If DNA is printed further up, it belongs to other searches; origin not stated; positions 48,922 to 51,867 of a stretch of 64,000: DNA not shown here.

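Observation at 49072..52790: CydA-like membrane domain fused to an eight-haem cytochrome c, with a translationally coupled polytopic partner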

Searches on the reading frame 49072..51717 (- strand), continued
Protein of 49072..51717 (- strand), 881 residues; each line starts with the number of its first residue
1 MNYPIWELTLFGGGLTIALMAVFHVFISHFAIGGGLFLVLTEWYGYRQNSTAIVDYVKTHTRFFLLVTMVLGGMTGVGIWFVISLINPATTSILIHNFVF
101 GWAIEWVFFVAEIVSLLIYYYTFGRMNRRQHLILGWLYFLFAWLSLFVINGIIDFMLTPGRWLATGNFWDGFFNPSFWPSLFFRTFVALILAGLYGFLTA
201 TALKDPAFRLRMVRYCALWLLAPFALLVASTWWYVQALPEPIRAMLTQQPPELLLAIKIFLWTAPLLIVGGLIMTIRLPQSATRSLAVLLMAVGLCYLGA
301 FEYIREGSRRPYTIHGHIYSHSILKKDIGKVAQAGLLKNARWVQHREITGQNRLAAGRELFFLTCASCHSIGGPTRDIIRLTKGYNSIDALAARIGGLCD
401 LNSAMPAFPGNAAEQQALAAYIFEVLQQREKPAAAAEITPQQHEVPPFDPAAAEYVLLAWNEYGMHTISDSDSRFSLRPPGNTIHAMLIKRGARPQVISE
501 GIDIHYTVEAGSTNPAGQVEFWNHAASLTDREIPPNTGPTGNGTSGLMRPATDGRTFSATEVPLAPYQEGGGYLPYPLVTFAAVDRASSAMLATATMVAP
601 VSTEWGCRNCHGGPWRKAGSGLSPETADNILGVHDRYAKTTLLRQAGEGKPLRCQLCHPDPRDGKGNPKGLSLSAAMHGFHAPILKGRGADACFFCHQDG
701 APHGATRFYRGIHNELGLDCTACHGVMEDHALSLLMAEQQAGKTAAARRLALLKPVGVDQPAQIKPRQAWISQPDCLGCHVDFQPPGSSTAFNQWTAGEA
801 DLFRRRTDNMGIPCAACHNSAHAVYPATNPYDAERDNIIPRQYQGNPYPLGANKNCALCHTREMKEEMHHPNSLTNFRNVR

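Call 9: search_solved_structures(query=window:49072-51717:-, max_evalue=1, show_alignments=3)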
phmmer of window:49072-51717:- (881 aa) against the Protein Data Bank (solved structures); distinct sequences matched with E-value up to 1: 13.
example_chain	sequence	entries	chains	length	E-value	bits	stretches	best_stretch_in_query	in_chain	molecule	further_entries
5doq_A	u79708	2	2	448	6.3e-06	27.7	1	19-167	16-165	Bd-type quinol oxidase subunit I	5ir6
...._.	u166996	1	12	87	0.0016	19.7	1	352-425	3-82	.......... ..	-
2v08_A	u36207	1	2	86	0.034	15.3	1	354-431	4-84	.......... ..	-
3ph2_B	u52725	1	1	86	0.071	14.3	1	354-431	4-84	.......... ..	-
1kib_A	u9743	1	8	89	0.081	14.1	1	354-424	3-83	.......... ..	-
1f1f_A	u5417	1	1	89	0.16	13.1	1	354-424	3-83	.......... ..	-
1bvb_A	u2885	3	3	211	0.34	12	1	738-784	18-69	CYTOCHROME C-554 | CYTOCHROME C554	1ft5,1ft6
1gdv_A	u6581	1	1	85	0.38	11.9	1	356-430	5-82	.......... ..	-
7y7a_G7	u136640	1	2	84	0.43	11.7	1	356-416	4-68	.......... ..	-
3r77_A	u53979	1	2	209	0.52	11.4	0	473-535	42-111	Probable isochorismatase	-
4gyd_A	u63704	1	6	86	0.6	11.2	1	357-423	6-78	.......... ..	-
7y5e_GN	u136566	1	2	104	0.64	11.1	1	356-416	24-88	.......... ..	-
1c6s_A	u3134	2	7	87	0.95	10.5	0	354-424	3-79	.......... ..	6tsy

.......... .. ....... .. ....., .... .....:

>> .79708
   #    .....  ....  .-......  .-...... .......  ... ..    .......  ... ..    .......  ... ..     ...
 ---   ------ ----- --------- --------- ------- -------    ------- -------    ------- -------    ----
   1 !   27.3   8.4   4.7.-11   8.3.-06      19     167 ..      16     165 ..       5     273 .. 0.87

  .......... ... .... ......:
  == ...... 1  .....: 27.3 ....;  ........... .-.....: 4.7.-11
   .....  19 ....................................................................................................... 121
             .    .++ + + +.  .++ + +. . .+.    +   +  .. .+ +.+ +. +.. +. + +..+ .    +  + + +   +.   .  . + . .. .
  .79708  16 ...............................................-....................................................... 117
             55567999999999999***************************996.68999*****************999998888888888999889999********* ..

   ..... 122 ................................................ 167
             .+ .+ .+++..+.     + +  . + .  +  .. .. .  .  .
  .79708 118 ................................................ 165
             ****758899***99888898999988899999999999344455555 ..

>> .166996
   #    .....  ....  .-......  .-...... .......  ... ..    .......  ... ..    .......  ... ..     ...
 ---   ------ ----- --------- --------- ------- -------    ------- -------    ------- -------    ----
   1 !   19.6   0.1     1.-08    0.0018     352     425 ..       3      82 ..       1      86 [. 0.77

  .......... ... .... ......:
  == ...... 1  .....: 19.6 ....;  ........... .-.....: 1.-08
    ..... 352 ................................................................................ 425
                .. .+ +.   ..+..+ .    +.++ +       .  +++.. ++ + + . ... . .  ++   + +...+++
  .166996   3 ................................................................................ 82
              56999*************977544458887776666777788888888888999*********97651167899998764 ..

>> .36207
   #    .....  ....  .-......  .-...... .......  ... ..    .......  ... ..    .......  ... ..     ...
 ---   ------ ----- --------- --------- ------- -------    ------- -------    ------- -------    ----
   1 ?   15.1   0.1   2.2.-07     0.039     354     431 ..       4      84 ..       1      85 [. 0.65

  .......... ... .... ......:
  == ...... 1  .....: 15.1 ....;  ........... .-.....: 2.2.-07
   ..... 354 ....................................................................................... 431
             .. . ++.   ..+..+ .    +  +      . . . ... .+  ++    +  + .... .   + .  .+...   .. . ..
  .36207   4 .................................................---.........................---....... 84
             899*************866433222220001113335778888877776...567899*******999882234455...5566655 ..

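Call 18: search_solved_structures(query=A1, max_evalue=1, show_alignments=4)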
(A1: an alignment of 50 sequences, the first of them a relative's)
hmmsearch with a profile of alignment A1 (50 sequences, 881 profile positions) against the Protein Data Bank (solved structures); distinct sequences matched with E-value up to 1: 59.
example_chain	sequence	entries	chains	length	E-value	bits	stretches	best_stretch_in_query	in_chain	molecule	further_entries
5doq_A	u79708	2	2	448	2e-07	32.8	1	21-179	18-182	Bd-type quinol oxidase subunit I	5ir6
2v08_A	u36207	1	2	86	0.00024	22.6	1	353-425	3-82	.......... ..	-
6tr1_C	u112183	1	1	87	0.00025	22.5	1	354-424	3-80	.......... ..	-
1c6s_A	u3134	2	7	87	0.00031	22.2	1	354-424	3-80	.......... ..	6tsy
6tr1_E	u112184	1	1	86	0.00032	22.2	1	354-424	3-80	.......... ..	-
6tr1_A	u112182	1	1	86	0.00035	22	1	354-424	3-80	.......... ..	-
3ph2_B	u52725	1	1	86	0.00044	21.7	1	353-425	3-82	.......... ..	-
4gyd_A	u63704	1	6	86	0.00057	21.4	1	356-423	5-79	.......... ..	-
7y7a_G7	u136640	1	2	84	0.0042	18.5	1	354-423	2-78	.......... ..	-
7y5e_GN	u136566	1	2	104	0.0043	18.5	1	353-423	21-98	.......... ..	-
7q21_C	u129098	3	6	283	0.0047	18.3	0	346-372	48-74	Cytochrome bc1 complex cytochrome c subunit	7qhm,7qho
1c6o_A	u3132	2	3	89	0.009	17.4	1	353-425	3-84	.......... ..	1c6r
1wad_A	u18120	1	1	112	0.01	17.2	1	600-672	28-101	CYTOCHROME C3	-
4h0j_A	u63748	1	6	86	0.011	17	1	356-423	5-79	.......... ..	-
2zon_G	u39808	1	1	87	0.014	16.7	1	356-423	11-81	cytochrome c551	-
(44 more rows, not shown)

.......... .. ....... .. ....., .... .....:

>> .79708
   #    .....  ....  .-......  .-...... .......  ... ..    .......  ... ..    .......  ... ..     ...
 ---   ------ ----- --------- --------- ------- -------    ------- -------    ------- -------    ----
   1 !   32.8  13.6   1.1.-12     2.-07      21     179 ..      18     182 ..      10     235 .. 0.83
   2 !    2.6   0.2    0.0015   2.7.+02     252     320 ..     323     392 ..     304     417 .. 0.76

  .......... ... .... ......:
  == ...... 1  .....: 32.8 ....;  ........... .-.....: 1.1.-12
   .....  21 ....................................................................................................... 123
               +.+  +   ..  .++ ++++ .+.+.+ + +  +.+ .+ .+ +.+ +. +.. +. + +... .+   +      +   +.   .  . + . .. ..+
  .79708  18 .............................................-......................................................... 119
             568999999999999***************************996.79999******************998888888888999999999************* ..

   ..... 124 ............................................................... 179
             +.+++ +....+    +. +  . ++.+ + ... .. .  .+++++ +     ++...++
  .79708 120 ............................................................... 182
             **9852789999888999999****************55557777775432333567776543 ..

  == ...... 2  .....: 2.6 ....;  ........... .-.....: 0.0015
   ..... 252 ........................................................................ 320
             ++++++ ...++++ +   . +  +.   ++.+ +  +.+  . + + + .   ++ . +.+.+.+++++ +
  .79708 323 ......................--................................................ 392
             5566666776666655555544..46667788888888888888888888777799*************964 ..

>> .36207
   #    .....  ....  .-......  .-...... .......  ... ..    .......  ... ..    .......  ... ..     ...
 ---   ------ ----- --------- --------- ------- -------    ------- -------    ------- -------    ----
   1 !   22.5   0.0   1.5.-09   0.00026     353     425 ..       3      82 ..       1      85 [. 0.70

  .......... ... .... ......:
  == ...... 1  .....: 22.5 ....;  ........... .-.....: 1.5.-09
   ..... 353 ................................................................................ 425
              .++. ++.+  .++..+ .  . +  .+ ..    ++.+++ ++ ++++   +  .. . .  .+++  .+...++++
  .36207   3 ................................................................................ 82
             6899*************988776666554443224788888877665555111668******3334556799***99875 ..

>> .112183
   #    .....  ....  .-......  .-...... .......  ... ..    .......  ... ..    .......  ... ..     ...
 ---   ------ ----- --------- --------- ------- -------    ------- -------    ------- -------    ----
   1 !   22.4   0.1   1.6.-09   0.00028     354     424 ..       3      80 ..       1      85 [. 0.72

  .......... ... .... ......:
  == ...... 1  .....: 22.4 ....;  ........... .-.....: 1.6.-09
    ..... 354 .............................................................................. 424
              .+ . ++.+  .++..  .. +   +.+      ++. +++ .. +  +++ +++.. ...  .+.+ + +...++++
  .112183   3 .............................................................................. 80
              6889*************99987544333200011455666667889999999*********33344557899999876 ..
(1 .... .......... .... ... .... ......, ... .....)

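Call 22: find_related_loci(query=A1, collection=genome_contigs, flank=6000)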
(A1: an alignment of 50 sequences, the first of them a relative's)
Query A1 (881 aa) in genome_contigs; peptide patterns used: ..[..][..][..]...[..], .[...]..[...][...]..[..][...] (x = any residue, [..] = any of these).
599 stretches matched a pattern (row limit reached: there are more); 590 encode a relative of the query (tblastn E <= 1e-3); the best 80 are kept; 80 distinct loci.
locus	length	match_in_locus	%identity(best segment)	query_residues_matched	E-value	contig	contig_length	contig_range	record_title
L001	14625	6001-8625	77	1-874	0e+0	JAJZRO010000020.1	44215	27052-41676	MAG: Deltaproteobacteria bacterium isolate SKS1.bin94 NODE_1410_length_44215_cov_47.281482, whole genome shotgun sequenc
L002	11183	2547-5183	62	1-881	0e+0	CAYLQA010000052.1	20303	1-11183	MAG TPA_asm: uncultured Desulfobulbia bacterium isolate SRP167671_co2_211 genome assembly, contig: NODE_3525_length_2030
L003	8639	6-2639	60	1-881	0e+0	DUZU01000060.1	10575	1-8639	MAG TPA_asm: Deltaproteobacteria bacterium isolate MAG_22204_dsfv_001 Ga0224496_10002652, whole genome shotgun sequence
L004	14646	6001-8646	60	1-881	0e+0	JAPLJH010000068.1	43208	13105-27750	MAG: Deltaproteobacteria bacterium isolate LacPavin_0920_WC57_MAG_56_29 LacPavin_0920_WC57_scaffold_1356736, whole genom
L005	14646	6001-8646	60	1-881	0e+0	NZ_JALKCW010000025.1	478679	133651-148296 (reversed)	Hydrosulfovibrio ferrireducens strain CB1MN k141_47, whole genome shotgun sequence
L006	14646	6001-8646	60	1-881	0e+0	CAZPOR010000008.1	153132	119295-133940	MAG TPA_asm: uncultured Desulfurivibrio sp. isolate binchicken_co269_249 genome assembly, contig: NODE_103_length_153132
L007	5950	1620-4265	59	1-881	0e+0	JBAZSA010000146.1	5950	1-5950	MAG: Desulfurivibrionaceae bacterium isolate SO_2017_GW1_161 NODE_50760_length_5950_cov_1.296239_OW334_2017, whole genom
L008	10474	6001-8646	60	1-881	0e+0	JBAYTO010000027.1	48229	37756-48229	MAG: Desulfurivibrionaceae bacterium isolate SO_2016_LW3_10 scaffold01090_LW162_2016, whole genome shotgun sequence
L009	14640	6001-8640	53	1-879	0e+0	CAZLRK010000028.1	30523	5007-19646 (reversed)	MAG TPA_asm: uncultured Desulfobacterales bacterium isolate SRP077602_co2_250 genome assembly, contig: NODE_2247_length_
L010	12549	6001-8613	54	1-881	0e+0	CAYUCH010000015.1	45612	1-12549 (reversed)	MAG TPA_asm: uncultured Desulfobulbia bacterium isolate SRP077602_co5_539 genome assembly, contig: NODE_3854_length_4561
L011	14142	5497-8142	61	1-881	0e+0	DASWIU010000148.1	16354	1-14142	MAG TPA_asm: Desulfurivibrionaceae bacterium isolate SMAG_U2877 k141_2000018, whole genome shotgun sequence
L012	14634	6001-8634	55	1-879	0e+0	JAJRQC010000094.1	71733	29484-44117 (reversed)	MAG: Deltaproteobacteria bacterium isolate Dive100_bin10.32 k141_483792, whole genome shotgun sequence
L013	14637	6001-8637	54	1-879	0e+0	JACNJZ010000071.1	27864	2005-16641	MAG: Candidatus Desulfobia pelagia NIOZ-UU_NODE_1936_length_27864_cov_9.02237, whole genome shotgun sequence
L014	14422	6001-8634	53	1-879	0e+0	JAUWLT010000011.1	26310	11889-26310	MAG: Desulfobulbaceae bacterium isolate CSMAG_2379 CSMAG_2379_k141_1080902_length_26310_cov_20.6128, whole genome shotgu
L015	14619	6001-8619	52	1-881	0e+0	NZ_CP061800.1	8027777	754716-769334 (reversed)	Desulfonema magnum strain 4be13 chromosome, complete genome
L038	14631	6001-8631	52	1-879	0e+0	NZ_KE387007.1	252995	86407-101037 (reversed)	Desulfogranum mediterraneum DSM 13871 G494DRAFT_scaffold00007.7, whole genome shotgun sequence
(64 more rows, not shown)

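Call 38: predict_structure(alignment_id=A1)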
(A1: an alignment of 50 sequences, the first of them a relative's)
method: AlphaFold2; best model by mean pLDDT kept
length: 881 residues; sequences in the alignment: 50
mean_pLDDT: 82.8   pTM: 0.78
mean pLDDT of the five models: 82.8, 82.0, 80.6, 77.4, 76.6
residues with pLDDT >= 90: 309; 70-90: 436; 50-70: 122; < 50: 14
segments of 3 or more residues with pLDDT < 50: 86-89, 311-315, 879-881
pLDDT, mean of each block of 10 residues (from residue 1): 65 73 78 88 92 92 83 72 56 61 84 91 91 93 89 67 70 83 88 88 87 89 86 80 65 64 72 75 82 75 63 51 75 89 87 94 83 87 87 85 73 94 90 70 88 92 77 89 93 91 95 91 93 93 95 90 88 87 96 92 84 82 91 89 95 91 84 94 90 83 70 77 93 96 91 91 93 84 77 90 83 81 59 83 81 71 73 54 43
secondary structure, 60 per line:
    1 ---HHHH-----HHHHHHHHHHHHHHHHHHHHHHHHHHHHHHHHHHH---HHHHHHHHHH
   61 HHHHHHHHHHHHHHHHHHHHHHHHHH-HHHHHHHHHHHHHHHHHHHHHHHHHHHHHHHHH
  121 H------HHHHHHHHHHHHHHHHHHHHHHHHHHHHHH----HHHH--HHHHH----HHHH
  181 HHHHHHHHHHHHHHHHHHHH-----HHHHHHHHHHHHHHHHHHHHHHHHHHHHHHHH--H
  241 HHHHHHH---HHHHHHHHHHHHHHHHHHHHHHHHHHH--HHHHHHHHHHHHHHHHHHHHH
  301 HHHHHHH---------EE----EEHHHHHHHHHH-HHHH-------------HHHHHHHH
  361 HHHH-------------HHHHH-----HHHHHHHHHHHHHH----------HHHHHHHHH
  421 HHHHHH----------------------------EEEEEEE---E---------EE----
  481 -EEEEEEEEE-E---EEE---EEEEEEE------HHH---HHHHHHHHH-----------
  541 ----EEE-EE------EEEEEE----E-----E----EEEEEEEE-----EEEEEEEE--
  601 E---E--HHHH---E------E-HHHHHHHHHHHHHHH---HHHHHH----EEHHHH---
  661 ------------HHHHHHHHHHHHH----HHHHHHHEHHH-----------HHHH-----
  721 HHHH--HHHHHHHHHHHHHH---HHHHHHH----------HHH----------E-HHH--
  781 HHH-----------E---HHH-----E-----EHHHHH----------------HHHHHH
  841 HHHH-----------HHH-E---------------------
elements in order (helices of 4 or more, strands of 3 or more residues): H4-7 H13-47 H51-86 H88-121 H128-157 H162-165 H168-172 H177-200 H206-237 H240-247 H251-277 H280-307 H325-334 H336-339 H353-364 H378-382 H388-401 H412-426 E455-461 E482-490 E496-498 E502-508 H521-529 E545-547 E557-562 E578-585 E591-598 H608-611 H624-638 H642-647 H654-657 H673-685 H690-696 H712-715 H721-724 H727-740 H744-750 H814-818 H835-844
